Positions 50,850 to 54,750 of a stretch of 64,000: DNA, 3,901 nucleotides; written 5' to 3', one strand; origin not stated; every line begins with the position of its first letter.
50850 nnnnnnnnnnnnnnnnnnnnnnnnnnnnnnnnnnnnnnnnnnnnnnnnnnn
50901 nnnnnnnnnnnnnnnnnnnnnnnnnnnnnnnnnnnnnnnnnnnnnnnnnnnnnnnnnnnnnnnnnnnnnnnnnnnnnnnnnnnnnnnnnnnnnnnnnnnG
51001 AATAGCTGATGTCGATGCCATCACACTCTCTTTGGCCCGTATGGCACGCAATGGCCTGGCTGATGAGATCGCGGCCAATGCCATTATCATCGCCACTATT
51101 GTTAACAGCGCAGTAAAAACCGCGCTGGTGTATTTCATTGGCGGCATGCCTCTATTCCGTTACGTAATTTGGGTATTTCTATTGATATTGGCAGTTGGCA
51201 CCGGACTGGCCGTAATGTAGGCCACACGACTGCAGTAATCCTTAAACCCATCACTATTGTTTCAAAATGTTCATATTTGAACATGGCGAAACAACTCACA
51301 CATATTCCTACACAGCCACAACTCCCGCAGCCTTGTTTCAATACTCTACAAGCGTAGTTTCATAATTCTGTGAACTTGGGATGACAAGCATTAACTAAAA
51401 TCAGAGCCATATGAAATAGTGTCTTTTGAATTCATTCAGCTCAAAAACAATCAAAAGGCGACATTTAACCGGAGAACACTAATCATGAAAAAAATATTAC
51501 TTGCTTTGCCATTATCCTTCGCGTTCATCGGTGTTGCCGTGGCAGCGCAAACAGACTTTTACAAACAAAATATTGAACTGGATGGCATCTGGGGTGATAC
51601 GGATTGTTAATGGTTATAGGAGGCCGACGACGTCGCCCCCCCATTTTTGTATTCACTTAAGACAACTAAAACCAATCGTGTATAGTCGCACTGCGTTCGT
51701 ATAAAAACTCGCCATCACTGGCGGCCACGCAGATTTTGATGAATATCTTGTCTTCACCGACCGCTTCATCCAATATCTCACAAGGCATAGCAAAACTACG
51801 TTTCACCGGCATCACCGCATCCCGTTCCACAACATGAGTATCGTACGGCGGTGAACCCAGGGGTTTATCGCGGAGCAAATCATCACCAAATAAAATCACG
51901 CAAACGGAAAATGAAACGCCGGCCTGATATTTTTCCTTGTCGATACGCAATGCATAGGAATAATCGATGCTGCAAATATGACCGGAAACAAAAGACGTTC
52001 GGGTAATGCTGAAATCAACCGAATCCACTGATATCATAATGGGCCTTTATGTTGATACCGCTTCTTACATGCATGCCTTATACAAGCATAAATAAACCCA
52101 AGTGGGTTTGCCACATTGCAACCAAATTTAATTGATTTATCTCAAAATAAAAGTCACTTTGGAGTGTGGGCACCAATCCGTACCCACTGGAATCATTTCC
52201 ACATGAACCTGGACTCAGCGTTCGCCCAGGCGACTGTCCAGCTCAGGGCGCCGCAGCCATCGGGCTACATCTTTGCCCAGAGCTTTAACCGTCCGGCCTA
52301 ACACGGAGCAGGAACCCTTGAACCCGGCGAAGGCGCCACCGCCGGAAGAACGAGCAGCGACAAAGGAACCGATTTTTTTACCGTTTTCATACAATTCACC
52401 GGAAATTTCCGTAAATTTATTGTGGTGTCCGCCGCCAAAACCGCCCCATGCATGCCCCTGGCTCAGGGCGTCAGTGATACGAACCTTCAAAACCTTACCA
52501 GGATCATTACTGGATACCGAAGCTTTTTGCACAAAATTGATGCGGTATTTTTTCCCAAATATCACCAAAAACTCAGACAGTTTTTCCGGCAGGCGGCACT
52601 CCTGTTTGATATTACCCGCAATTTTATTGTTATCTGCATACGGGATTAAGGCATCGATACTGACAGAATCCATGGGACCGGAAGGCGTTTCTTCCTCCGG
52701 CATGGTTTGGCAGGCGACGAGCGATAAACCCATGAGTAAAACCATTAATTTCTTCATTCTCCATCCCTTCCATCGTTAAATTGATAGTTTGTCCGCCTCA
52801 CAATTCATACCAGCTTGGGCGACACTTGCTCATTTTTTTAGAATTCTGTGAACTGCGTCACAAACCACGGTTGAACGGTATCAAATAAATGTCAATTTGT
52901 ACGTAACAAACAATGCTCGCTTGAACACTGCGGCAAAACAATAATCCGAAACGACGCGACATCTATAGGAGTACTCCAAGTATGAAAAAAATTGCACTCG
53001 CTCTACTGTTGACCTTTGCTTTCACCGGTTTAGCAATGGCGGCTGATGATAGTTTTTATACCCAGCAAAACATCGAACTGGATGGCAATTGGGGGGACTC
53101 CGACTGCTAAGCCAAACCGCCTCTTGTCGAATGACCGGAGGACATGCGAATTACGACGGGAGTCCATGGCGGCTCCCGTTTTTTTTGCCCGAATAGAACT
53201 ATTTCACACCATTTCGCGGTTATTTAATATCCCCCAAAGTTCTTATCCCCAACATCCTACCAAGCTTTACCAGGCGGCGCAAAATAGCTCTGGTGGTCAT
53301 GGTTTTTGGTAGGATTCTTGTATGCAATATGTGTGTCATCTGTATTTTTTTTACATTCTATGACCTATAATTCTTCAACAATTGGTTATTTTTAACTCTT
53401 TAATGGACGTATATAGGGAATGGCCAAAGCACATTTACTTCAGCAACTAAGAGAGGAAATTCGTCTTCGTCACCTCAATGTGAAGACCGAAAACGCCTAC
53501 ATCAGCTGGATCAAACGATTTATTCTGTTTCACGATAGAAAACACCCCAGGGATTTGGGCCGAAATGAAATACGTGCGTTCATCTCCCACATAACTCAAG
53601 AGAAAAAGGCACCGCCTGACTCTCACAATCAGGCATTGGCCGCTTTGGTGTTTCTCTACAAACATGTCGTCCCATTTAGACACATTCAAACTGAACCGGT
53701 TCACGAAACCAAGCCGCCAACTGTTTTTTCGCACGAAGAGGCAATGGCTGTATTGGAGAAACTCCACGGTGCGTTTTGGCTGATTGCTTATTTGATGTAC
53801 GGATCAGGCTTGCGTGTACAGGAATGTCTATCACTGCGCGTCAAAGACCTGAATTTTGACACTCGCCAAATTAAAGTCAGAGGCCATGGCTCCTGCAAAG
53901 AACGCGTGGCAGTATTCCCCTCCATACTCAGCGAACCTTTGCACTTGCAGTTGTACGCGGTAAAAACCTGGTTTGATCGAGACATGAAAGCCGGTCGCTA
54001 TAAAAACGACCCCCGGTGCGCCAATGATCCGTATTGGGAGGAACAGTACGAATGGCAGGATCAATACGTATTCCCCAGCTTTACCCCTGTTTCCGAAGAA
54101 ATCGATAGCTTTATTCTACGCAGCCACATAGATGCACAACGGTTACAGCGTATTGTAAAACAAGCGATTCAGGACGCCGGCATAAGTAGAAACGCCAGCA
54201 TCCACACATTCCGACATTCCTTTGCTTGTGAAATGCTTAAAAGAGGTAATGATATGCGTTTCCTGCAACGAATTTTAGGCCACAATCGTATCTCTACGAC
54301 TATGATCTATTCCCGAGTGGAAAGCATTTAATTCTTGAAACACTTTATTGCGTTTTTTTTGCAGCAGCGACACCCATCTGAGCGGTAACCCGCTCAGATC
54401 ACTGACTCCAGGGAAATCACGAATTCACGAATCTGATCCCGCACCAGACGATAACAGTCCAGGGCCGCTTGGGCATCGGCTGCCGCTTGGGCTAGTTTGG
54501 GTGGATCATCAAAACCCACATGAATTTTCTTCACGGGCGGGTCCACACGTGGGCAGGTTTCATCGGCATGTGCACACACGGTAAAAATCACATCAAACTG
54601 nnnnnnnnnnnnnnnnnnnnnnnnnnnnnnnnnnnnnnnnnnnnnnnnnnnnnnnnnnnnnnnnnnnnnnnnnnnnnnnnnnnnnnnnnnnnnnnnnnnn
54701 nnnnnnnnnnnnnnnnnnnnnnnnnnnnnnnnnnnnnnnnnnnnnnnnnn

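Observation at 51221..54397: Integron-integrase-like recombinase with no recognisable attI or attC, wedged between MgtC-like/ppk and arsC-phoU-pstBACS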

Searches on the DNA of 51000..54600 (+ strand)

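Call 74: search_rna_families(source=window, start=51000, end=54600, threshold=evalue, max_evalue=1)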
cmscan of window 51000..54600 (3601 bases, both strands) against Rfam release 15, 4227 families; matches with E-value up to 1: 1.
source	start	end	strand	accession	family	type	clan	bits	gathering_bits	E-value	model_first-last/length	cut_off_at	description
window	52732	52788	-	RF01691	Bacillus-plasmid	Gene; sRNA;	-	20.2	31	0.48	1-61/61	no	Bacillus-plasmid RNA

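Call 92: build_rna_model(alignment_id=A6, structure=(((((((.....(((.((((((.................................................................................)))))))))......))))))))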
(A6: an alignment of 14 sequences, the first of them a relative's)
Model R1 built from alignment A6 (14 sequences, 125 columns); structure: as given.
model positions 72; base pairs 16; branch points 0; effective number of sequences 13.98; information 0.783 bits per position. Calibrated on 0.2 Mb of random sequence (short: E-values are rough).
structure used (alignment columns):
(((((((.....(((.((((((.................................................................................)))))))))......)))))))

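Call 93: search_with_rna_model(model_id=R1, sources=[window, L001, L002, L003, L100, L085, L086, L090, L091, L093], max_evalue=10)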
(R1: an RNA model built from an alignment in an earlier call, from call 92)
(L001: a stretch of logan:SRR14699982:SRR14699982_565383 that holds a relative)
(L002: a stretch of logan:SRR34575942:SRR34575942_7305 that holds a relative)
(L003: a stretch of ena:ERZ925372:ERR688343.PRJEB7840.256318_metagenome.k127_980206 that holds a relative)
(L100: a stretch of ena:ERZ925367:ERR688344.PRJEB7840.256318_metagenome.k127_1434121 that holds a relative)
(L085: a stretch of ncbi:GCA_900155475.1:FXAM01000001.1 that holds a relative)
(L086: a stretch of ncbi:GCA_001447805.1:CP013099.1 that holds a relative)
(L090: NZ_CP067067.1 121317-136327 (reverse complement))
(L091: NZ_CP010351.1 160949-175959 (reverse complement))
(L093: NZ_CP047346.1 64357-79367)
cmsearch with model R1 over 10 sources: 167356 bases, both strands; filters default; matches with E-value up to 10: 33.
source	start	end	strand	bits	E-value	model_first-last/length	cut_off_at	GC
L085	4181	4271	-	75.4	1.4e-15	1-72/72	no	0.64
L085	5259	5349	-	73.4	4.3e-15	1-72/72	no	0.53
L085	8272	8362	-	73.2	4.8e-15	1-72/72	no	0.49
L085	3915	4005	-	73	5.2e-15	1-72/72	no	0.63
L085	9198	9288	-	72.8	6e-15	1-72/72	no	0.66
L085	8586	8676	-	71.8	1e-14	1-72/72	no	0.53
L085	9459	9549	-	71.8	1e-14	1-72/72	no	0.53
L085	7987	8077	-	71.4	1.3e-14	1-72/72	no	0.54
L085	3650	3740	-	70.2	2.4e-14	1-72/72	no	0.63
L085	7315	7405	-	70.2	2.4e-14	1-72/72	no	0.62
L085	7647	7736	-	70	2.8e-14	1-72/72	no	0.53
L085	2402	2491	-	69.6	3.4e-14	1-72/72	no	0.64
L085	6370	6464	-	61.4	3.1e-12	1-72/72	no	0.63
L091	5617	5688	-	60.7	4.5e-12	1-72/72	no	0.62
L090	6121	6190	-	57.4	2.7e-11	1-72/72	no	0.59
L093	6003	6062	-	55.6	7.4e-11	1-72/72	no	0.62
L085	2663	2758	-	54.5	1.3e-10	1-72/72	no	0.65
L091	6256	6369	-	49.8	1.8e-09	1-72/72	no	0.59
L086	6742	6802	-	49.1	2.6e-09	1-72/72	no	0.57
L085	8883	8972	-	37.4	1.6e-06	1-72/72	no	0.64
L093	5066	5123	-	37.4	1.6e-06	1-72/72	no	0.47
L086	6031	6090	-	31.7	3.6e-05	1-72/72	no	0.62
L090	821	877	-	30.9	5.6e-05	1-72/72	no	0.56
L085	2402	2491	+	18.7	0.047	1-72/72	no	0.64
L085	3915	4005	+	15.3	0.3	1-72/72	no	0.63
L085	9198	9288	+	15.2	0.32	1-72/72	no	0.66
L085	3650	3740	+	15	0.36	1-72/72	no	0.63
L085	7315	7405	+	14.9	0.38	1-72/72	no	0.62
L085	5259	5349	+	13.4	0.85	1-72/72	no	0.53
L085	8586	8676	+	12.7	1.3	1-72/72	no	0.53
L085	7987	8077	+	12.5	1.4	1-72/72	no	0.54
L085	8272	8362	+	11.7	2.2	1-72/72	no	0.49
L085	2663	2758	+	10.8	3.6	1-72/72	no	0.65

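Call 95: search_with_rna_model(model_id=R1, sources=[L001, L002, L003, L100, L090], filters=off, max_evalue=10)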
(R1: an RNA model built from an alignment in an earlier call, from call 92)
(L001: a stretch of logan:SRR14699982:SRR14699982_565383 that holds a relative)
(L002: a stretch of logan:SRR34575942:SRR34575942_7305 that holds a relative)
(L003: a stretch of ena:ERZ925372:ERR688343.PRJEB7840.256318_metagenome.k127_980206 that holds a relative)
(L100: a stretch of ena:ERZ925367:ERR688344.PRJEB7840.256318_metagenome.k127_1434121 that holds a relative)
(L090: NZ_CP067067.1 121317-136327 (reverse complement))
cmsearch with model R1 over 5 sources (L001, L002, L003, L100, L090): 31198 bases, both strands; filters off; matches with E-value up to 10: 15.
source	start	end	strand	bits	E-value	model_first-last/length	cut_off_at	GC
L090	6121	6190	-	57.4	5.1e-12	1-72/72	no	0.59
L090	821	877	-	30.9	1e-05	1-72/72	no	0.56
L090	6121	6190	+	10.5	0.78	1-72/72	no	0.59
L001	5560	5584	-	8.4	2.4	1-72/72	no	0.44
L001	4738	4778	-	7.9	3.3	1-72/72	no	0.44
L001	3216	3290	-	7.6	3.8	1-72/72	no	0.43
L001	4738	4778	+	7.5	4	1-72/72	no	0.44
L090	9671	9709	+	7.4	4.4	1-72/72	no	0.51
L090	9671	9709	-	7.3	4.5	1-72/72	no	0.51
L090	9354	9405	+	7.3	4.5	1-72/72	no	0.56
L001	8227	8263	-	7.2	4.7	1-72/72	no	0.38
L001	4274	4289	+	6.4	7.2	1-72/72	no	0.44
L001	5238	5269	+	6.4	7.6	1-72/72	no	0.41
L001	611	631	-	6.1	8.8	1-72/72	no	0.62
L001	3910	3920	-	6.1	8.8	1-72/72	no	0.45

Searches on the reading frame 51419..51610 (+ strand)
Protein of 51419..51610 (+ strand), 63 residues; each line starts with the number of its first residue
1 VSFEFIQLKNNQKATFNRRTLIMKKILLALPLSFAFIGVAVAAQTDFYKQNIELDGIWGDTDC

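Call 3: search_protein_families(library=ncbifam, proteins=[window:51419-51610:+], max_evalue=0.01)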
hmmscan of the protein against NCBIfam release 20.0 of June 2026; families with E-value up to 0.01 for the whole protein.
window:51419-51610:+ (63 aa): 0 families

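Call 4: search_protein_families(library=pfam, proteins=[window:51419-51610:+], max_evalue=0.01)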
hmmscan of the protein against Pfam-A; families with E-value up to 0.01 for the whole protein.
window:51419-51610:+ (63 aa): 0 families
